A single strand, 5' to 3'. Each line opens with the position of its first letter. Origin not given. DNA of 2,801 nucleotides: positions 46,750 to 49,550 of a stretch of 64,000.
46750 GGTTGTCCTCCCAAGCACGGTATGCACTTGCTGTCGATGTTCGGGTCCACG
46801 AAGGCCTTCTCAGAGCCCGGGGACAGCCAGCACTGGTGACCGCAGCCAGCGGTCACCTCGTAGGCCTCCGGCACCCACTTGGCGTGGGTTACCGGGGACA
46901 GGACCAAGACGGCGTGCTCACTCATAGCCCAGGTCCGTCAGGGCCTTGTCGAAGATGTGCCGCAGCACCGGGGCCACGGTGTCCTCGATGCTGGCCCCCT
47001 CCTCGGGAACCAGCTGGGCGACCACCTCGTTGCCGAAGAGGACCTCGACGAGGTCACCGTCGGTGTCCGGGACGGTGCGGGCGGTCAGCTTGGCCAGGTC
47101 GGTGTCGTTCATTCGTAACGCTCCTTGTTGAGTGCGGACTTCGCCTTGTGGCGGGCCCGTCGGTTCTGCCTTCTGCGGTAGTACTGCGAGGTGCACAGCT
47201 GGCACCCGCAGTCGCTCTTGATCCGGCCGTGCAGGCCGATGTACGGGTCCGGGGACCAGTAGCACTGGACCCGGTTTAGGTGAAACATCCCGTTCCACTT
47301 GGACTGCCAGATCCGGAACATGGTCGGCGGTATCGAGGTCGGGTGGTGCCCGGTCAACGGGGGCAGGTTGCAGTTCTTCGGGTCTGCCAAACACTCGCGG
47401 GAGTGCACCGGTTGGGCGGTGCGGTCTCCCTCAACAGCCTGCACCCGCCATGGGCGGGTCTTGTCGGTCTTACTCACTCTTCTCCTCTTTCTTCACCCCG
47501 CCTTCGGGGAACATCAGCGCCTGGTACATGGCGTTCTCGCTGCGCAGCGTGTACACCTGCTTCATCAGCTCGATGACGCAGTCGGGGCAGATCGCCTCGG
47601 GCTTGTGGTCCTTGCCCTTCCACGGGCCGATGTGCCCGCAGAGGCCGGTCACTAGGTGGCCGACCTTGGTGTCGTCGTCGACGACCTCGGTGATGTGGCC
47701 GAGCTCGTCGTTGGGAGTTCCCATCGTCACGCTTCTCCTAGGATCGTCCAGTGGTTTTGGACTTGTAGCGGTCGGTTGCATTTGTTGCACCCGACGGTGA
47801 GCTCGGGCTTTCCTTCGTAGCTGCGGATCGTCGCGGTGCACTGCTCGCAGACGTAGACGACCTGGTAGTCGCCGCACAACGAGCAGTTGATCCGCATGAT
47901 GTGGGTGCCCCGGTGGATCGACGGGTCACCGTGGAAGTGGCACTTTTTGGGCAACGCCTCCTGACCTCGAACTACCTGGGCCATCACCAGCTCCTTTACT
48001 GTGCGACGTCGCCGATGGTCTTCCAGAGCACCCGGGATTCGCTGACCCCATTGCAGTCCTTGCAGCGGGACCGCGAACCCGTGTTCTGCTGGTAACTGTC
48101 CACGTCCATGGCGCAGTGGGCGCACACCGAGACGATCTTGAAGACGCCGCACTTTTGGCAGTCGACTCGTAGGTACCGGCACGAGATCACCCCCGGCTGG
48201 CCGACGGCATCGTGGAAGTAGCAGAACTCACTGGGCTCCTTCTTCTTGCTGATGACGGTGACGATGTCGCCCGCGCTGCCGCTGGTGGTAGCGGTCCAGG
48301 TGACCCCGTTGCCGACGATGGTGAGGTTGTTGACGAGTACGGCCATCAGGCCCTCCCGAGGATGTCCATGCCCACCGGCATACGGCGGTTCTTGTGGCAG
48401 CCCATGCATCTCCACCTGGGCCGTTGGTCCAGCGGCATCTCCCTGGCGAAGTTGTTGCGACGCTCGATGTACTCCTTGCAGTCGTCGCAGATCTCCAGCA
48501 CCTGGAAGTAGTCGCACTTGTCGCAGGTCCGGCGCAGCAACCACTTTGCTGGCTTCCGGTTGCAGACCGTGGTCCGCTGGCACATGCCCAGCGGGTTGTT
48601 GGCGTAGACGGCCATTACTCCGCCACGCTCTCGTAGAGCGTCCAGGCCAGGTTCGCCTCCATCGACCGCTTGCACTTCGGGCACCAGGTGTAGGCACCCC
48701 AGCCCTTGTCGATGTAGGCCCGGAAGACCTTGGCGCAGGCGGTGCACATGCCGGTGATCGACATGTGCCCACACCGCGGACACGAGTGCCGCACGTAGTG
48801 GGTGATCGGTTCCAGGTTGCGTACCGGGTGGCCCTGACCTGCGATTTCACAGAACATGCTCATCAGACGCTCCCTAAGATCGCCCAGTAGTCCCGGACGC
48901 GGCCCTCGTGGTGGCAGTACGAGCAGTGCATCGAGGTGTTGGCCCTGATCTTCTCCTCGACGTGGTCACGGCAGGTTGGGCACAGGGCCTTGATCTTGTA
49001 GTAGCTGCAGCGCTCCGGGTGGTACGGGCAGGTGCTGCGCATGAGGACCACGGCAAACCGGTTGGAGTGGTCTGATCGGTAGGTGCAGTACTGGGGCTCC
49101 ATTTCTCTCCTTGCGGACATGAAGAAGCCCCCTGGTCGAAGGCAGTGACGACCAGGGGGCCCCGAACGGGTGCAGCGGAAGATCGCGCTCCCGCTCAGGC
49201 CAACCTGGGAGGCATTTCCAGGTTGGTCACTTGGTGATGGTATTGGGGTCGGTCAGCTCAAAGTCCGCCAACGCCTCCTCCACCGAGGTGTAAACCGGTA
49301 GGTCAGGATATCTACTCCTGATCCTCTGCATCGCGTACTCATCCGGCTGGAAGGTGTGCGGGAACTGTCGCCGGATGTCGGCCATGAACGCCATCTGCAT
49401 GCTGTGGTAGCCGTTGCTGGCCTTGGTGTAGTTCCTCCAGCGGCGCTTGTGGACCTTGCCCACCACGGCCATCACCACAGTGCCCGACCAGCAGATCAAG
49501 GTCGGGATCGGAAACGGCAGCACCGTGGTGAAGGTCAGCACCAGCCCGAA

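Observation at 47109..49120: Tandem array of seven translationally coupled small Cys-rich paralogues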

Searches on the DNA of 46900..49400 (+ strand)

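Call 3: search_dna_similar(query=window:46900-49300:+, collection=phages, mode=near, max_rows=30)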
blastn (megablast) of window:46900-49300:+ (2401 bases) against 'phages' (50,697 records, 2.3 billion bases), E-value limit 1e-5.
No match.
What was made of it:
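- Tried and rejected: Near-DNA search of the locus in GenBank phages gave no match (call 3).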

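Call 66: search_rna_families(source=window, start=48900, end=49400, threshold=evalue, max_evalue=10)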
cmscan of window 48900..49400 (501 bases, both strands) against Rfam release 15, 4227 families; matches with E-value up to 10: 5.
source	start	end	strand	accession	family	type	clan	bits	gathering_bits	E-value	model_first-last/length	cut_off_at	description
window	49129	49222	-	RF01723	Rhizobiales-2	Gene; sRNA;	-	25.9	40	0.51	1-103/103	no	Rhizobiales-2 RNA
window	49124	49198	+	RF02231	sX12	Gene; sRNA;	-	20.1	106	0.33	1-78/78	no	Xanthomonas sRNA sX12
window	49117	49169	-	RF00236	ctRNA_pGA1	Gene; antisense;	-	14.4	45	3.4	1-79/79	no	ctRNA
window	49119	49210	-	RF02837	anti-hemB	Gene; sRNA;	-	14.1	49.5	1.2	1-81/81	no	Burkholderia RNA 7 (anti-hemB)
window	49119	49232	+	RF02354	BjrC80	Gene; sRNA;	-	13.4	80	3.5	1-162/162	no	Bradyrhizobiaceae sRNA BjrC80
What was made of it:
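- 49122..49226 (-): Conserved structured RNA element of three hairpins, the last terminator-like with a U-rich tail. It lies between the upstream 282-aa membrane-protein gene and g1, and ends about 20 nt before the g1 start. No Rfam family (call 66).
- Tried and rejected: Rfam match for the upstream RNA element: none (call 66).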

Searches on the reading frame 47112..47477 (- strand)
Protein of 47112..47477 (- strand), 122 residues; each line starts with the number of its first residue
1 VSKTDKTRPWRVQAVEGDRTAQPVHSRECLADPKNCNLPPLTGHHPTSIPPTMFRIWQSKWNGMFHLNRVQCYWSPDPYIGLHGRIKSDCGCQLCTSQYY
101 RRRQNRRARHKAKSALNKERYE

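Call 7: search_protein_families(library=pfam, max_evalue=1, proteins=[window:47112-47477:-])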
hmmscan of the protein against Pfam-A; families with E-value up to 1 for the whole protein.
seq(122 aa): 0 families

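Call 8: search_protein_families(library=phrogs, max_evalue=1, proteins=[window:47112-47477:-])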
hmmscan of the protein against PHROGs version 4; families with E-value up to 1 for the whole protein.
seq(122 aa): 1 family
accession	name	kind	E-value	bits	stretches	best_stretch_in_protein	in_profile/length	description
phrog_4237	-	lysis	0.33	11.8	1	95-119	53-75/93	holin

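Call 83: search_protein_families(library=ncbifam, max_evalue=0.1, proteins=[window:47112-47477:-])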
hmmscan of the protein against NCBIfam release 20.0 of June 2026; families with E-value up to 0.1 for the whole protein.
seq(122 aa): 0 families

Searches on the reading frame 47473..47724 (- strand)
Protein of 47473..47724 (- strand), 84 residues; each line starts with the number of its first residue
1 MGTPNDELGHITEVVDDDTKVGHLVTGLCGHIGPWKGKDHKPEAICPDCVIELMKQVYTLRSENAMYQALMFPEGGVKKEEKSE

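Call 7: search_protein_families(library=pfam, max_evalue=1, proteins=[window:47473-47724:-])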
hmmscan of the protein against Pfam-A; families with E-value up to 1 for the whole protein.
seq(84 aa): 2 families
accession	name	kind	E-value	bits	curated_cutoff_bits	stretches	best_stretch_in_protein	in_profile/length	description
PF11238.13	DUF3039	-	0.036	14.2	22.7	1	21-49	22-49/56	Protein of unknown function (DUF3039)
PF01166.23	TSC22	-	0.18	12.4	30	1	51-74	24-47/57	TSC-22/dip/bun family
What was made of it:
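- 47470..47724 (-): g6, 84 aa, acidic (pI 5.1). Has C-x-H ... C-x2-C followed by a long helix. Not a family member, but conserved at this position in relatives, where it lies between g5 and a sixth member. Weak sub-threshold DUF3039 hit (call 7).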

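Call 8: search_protein_families(library=phrogs, max_evalue=1, proteins=[window:47473-47724:-])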
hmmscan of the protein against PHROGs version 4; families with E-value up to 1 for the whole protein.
seq(84 aa): 4 families
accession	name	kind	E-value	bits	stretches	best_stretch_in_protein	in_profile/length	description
phrog_28092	-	unknown function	0.15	13.6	1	3-60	37-95/100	-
phrog_8575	-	unknown function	0.16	12.7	1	22-49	41-68/77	-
phrog_5259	-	unknown function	0.19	12.5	1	42-56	34-48/70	-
phrog_36454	-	unknown function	0.31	12.1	1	51-68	94-111/116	-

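Call 83: search_protein_families(library=ncbifam, max_evalue=0.1, proteins=[window:47473-47724:-])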
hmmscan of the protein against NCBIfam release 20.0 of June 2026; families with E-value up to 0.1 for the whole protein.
seq(84 aa): 0 families

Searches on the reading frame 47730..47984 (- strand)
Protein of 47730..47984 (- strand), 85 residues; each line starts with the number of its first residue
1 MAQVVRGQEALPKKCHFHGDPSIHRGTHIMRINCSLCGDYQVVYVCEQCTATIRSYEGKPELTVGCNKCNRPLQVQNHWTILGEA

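Call 7: search_protein_families(library=pfam, max_evalue=1, proteins=[window:47730-47984:-])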
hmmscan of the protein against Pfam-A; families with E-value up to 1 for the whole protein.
seq(85 aa): 9 families
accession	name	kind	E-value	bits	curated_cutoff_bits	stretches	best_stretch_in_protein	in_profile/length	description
PF23733.2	GRXCR1-2_C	-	0.0051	17.2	26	1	34-71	1-37/47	GRXCR1/2, C-terminal domain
PF22289.1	DmmA-like_C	-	0.012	16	27.4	1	46-79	4-34/44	Dimethylamine monooxygenase subunit DmmA-like, C-terminal domain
PF01667.23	Ribosomal_S27e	-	0.067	13.4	24.5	0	29-45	5-21/55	Ribosomal protein S27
PF25412.1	zf-C2H2_ZNF592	-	0.068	13.5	27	0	63-78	6-21/45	ZNF592-like C2H2 zinc finger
PF07191.17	Zn_ribbon_6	-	0.13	12.7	25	0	30-70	15-56/67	Double zinc ribbon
PF05907.18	CXXC_Zn-b_euk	-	0.14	12.5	22.9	1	28-75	25-74/155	CXXC motif containing zinc binding protein, eukaryotic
PF10955.13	Fin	-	0.5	11.1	23.7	0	33-55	42-64/76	Anti-sigma-F factor Fin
PF12773.13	DZR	-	0.51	11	27.3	0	32-54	13-35/45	Double zinc ribbon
PF18439.7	zf_UBZ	-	0.62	10.2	25.6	0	44-55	3-14/32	Ubiquitin-Binding Zinc Finger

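Call 8: search_protein_families(library=phrogs, max_evalue=1, proteins=[window:47730-47984:-])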
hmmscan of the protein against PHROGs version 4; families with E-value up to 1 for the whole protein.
seq(85 aa): 5 families
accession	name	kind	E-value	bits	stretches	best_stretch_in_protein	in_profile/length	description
phrog_34931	-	unknown function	0.074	14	1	38-75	137-174/208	-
phrog_5905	-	unknown function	0.11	13.6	1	37-75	36-79/89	-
phrog_3207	-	unknown function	0.17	13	1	33-69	16-50/90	-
phrog_9700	-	unknown function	0.21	11.4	1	30-75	5-52/483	-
phrog_31258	-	unknown function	0.34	12.1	0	41-62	32-52/82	-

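Call 34: find_related_loci(query=A4, collection=viral_contigs, flank=6000)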
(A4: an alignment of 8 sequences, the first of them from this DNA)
Query A4 (85 aa) in viral_contigs; peptide patterns used: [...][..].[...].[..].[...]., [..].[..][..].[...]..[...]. (x = any residue, [..] = any of these).
94 stretches matched a pattern, but none encodes a relative of the query by tblastn (E <= 1e-3).
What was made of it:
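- Tried and rejected: IMG/VR scan with the g5-clade alignment found no relatives (call 34).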

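Call 42: predict_structure(alignment_id=A3)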
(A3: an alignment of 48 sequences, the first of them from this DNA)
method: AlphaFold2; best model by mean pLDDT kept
length: 85 residues; sequences in the alignment: 48
mean_pLDDT: 89.3   pTM: 0.73
mean pLDDT of the five models: 89.3, 89.1, 88.0, 85.6, 82.6
residues with pLDDT >= 90: 64; 70-90: 11; 50-70: 9; < 50: 1
segments of 3 or more residues with pLDDT < 50: none
pLDDT, mean of each block of 10 residues (from residue 1): 56 89 93 96 97 92 95 95 94
secondary structure, 60 per line:
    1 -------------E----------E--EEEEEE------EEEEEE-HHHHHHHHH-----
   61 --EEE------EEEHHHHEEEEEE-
elements in order: E28-33 E40-45 H47-55 E63-65 E72-74 H75-78 E79-84
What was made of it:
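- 47727..47984 (-): g5, 85 aa. Family member, clade 5 (CHFHG ... W-x-I-x-G-x-A). Has its own AGGAG Shine-Dalgarno 11 nt after the g4 stop. This protein was modelled with AF2. AF2 pLDDT 89.3, pTM 0.73 (call 42).
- On Treble-clef zinc finger (structural class): C46/C49 sit at the start of helix 47-55, and knuckles lie at 34-37 and 66-69 in the AF2 model (call 42).
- Closest known: Archaeal Nop10 zinc ribbon and small archaeal zinc-finger proteins. Different: In the AF2 model the eight intervening residues form one strand rather than a tight hairpin (call 42).
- CxxC loops sit between strands 28-33/40-45 and 63-65/72-74, and CxxC starts helix 47-55: call 42. A helix starts at a CxxC pair, as in DNA-reading treble-clef fingers (own knowledge; call 42). 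The predicted knuckle and helix geometry is typical of zinc sites (call 42).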

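Call 51: search_dna_similar(query=window:47730-47984:-, collection=phages, mode=protein, max_evalue=1, max_rows=15)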
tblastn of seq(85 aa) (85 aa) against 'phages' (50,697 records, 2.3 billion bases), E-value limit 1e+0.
Records with a match: 1; places in all: 1; records where one place covers at least 80% of the query: 0.
Best place of each record, by identity: <60% 1.
By first word of the organism name: Bacillus 1.
By host as written in the record: Bacillus australimaris sKR4M-27 1.
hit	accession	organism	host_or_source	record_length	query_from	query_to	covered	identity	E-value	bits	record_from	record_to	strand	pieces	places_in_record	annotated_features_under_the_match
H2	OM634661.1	Bacillus phage vB_BauM_KLEB27-3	Bacillus australimaris sKR4M-27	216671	40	75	42%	38.9%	1e-1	35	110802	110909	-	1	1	hypothetical protein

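Call 52: fold_search(model_id=the predicted structure, library=viral)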
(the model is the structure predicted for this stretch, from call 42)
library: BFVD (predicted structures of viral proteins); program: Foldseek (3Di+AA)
matches with E <= 10: 594; with E <= 0.001: 0
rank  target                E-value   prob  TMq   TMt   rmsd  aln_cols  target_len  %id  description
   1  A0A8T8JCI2            7.3e-03  1.00  0.53  0.51   4.4        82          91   18  (no name in the UniProt tables at hand)
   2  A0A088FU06            1.7e-02  0.99  0.47  0.45   9.4        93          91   18  (no name in the UniProt tables at hand)
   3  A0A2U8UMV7            2.6e-02  0.98  0.50  0.43   5.7        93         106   12  Uncharacterized protein [Gordonia phage Easley]
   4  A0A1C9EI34            6.2e-02  0.60  0.33  0.29   7.9        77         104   12  Uncharacterized protein [Rhodococcus phage ChewyVIII]
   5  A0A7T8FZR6            8.5e-02  0.75  0.41  0.07   7.0        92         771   17  RING-type domain-containing protein [Soybean thrips tombus-like virus 1]
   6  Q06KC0                1.6e-01  0.57  0.38  0.29   5.6        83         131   14  Pe38 like protein [Anticarsia gemmatalis multiple nucleopolyhedrovirus]
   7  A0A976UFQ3            1.8e-01  0.82  0.49  0.52   4.3        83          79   13  (no name in the UniProt tables at hand)
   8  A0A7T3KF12            1.9e-01  0.89  0.37  0.51   2.9        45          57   16  Uncharacterized protein [Campylobacter phage F358]
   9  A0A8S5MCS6            2.2e-01  0.41  0.32  0.37   5.9        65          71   11  Uncharacterized protein [Siphoviridae sp. cti6f5]
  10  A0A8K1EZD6            2.5e-01  0.63  0.33  0.43   7.4        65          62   12  (no name in the UniProt tables at hand)
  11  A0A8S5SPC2            2.8e-01  0.75  0.43  0.27   4.9        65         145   18  Uncharacterized protein [Siphoviridae sp. ctnR613]
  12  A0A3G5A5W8            2.8e-01  0.54  0.35  0.08   4.9        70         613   14  Uncharacterized protein [Harvfovirus sp.]
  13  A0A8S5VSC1            3.0e-01  0.63  0.41  0.44   5.8        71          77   10  (no name in the UniProt tables at hand)
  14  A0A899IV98            3.0e-01  0.57  0.46  0.32   7.4        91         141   15  (no name in the UniProt tables at hand)
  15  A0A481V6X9            3.0e-01  0.20  0.31  0.34  16.8        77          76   23  Uncharacterized protein [Halobacterium phage ChaoS9]
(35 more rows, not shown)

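Call 83: search_protein_families(library=ncbifam, max_evalue=0.1, proteins=[window:47730-47984:-])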
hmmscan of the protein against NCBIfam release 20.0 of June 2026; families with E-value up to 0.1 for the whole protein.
seq(85 aa): 2 families
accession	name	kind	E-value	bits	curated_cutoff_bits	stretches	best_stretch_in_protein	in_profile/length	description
NF041259.1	mono_DmmA_fam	domain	0.00069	19.9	60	1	41-79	49-86/101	dimethylamine monooxygenase subunit DmmA family protein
NF011302.0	PRK14714.1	equivalog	0.014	12.9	1791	1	26-79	687-738/1350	DNA-directed DNA polymerase II large subunit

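Call 89: search_protein_families(library=pfam, alignment_id=A3, max_evalue=0.05)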
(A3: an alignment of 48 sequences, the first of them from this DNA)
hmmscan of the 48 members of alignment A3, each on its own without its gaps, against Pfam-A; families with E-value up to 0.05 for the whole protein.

A. member 1, seq(85 aa): 2 families
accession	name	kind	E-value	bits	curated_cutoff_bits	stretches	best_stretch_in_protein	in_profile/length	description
PF23733.2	GRXCR1-2_C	-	0.0051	17.2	26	1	34-71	1-37/47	GRXCR1/2, C-terminal domain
PF22289.1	DmmA-like_C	-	0.012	16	27.4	1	46-79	4-34/44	Dimethylamine monooxygenase subunit DmmA-like, C-terminal domain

B. families by the number of members that match (of 48 scanned): 57 families (the first 25 are shown)
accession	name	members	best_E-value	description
PF18439.7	zf_UBZ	7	0.0013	Ubiquitin-Binding Zinc Finger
PF22289.1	DmmA-like_C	5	8.4e-05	Dimethylamine monooxygenase subunit DmmA-like, C-terminal domain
PF09723.15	Zn_ribbon_8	4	0.00029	Zinc ribbon domain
PF00643.29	zf-B_box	4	0.01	B-box zinc finger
PF07191.17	Zn_ribbon_6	3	0.0002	Double zinc ribbon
PF18912.6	DZR_2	3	0.0024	Double zinc ribbon domain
PF12773.13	DZR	3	0.02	Double zinc ribbon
PF00130.28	C1_1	2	0.00091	Phorbol esters/diacylglycerol binding domain (C1 domain)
PF23733.2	GRXCR1-2_C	2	0.0018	GRXCR1/2, C-terminal domain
PF18551.6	TackOD1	2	0.0028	Thaumarchaeal output domain 1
PF07754.17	HVO_2753_ZBP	2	0.0034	Small zinc finger protein HVO_2753-like, Zn-binding pocket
PF23545.1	Zn_ribbon_HMPTM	2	0.0066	HMPTM N-terminal zinc ribbon domain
PF02148.25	zf-UBP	2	0.0078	Zn-finger in ubiquitin-hydrolases and other protein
PF06906.16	DUF1272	2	0.012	Protein of unknown function (DUF1272)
PF25169.1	DUF7830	2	0.017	Domain of unknown function (DUF7830)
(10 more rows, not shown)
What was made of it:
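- On Cross-brace fingers (B-box PF00643, RING, ZZ): zf-B_box is hit by 4 of 48 members, best E 0.01, below cut-off (call 89).
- On Zinc-ribbon Pfam/NCBIfam families (Zn_ribbon_8 PF09723 / FmdB TIGR02605, Zn_ribbon_6, DZR): At most 3-4 of 48 members hit weakly (call 89).
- On HVO_2753-like / DUF1610 small zinc-finger proteins: Two of 48 members hit (call 89).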

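Call 90: search_protein_families(library=phrogs, alignment_id=A3, max_evalue=0.05)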
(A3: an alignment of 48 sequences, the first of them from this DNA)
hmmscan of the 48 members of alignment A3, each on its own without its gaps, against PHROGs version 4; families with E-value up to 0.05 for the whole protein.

A. member 1, seq(85 aa): 0 families

B. families by the number of members that match (of 48 scanned): 36 families (the first 25 are shown)
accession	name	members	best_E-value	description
phrog_2857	-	6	0.0034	tail fiber protein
phrog_8344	-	3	0.0013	-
phrog_32326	-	3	0.0022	-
phrog_19431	-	2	0.02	-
phrog_22543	-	2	0.022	-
phrog_6476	-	2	0.024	-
phrog_4173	-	2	0.03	-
phrog_19181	-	1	7.9e-05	-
phrog_13157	-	1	0.0019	-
phrog_9753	-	1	0.0027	-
phrog_36620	-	1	0.003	-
phrog_6332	-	1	0.0036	-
phrog_33780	-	1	0.0042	-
phrog_20999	-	1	0.0046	-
phrog_7370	-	1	0.0055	HNH endonuclease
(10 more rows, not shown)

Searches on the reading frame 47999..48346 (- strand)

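Call 7: search_protein_families(library=pfam, max_evalue=1, proteins=[window:47999-48346:-])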
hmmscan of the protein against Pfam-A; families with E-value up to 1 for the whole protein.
seq(116 aa): 0 families

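Call 8: search_protein_families(library=phrogs, max_evalue=1, proteins=[window:47999-48346:-])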
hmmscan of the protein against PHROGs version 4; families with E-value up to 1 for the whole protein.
seq(116 aa): 3 families
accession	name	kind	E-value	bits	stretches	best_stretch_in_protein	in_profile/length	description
phrog_32326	-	unknown function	0.0022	18.9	1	53-75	12-35/40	-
phrog_25017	-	unknown function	0.054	14.7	1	50-89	15-52/85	-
phrog_18378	-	unknown function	0.4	11.8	1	57-98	4-33/64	-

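Call 83: search_protein_families(library=ncbifam, max_evalue=0.1, proteins=[window:47999-48346:-])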
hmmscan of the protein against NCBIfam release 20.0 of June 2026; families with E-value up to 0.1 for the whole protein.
seq(116 aa): 0 families

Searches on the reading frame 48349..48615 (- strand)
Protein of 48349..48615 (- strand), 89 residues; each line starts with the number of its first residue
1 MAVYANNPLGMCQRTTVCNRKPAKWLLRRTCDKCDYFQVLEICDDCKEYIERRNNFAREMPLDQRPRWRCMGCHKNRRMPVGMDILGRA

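Call 7: search_protein_families(library=pfam, max_evalue=1, proteins=[window:48349-48615:-])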
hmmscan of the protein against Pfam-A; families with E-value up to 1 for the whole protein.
seq(89 aa): 3 families
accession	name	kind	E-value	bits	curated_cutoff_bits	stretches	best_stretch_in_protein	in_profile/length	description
PF02085.21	Cytochrom_CIII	-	0.071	13.9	22.9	1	30-78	32-86/101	Class III cytochrome C family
PF10217.14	DUF2039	-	0.11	13.3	27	1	34-76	23-63/89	Uncharacterized conserved protein (DUF2039)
PF07191.17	Zn_ribbon_6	-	0.35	11.4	25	1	18-52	6-41/67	Double zinc ribbon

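Call 8: search_protein_families(library=phrogs, max_evalue=1, proteins=[window:48349-48615:-])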
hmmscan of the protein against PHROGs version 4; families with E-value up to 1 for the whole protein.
seq(89 aa): 1 family
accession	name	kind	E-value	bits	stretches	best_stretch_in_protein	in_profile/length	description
phrog_34104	-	unknown function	0.18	12.9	1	10-48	5-44/84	-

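Call 81: find_related_loci(query=A7, collection=genome_contigs, flank=8000)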
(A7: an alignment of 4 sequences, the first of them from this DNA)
Query A7 (89 aa) in genome_contigs; peptide patterns used: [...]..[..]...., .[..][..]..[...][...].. (x = any residue, [..] = any of these).
106 stretches matched a pattern, but none encodes a relative of the query by tblastn (E <= 1e-3).

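Call 82: find_related_loci(query=A7, collection=metagenome_contigs, flank=8000)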
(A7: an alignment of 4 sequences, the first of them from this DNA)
Query A7 (89 aa) in metagenome_contigs; peptide patterns used: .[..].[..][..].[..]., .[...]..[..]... (x = any residue, [..] = any of these).
280 stretches matched a pattern, but none encodes a relative of the query by tblastn (E <= 1e-3).
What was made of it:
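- Tried and rejected: GTDB genomes and metagenome_contigs scanned with the g3-clade alignment gave none (calls 81, 82).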

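Call 83: search_protein_families(library=ncbifam, max_evalue=0.1, proteins=[window:48349-48615:-])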
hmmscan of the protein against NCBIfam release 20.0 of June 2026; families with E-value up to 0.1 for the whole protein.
seq(89 aa): 0 families
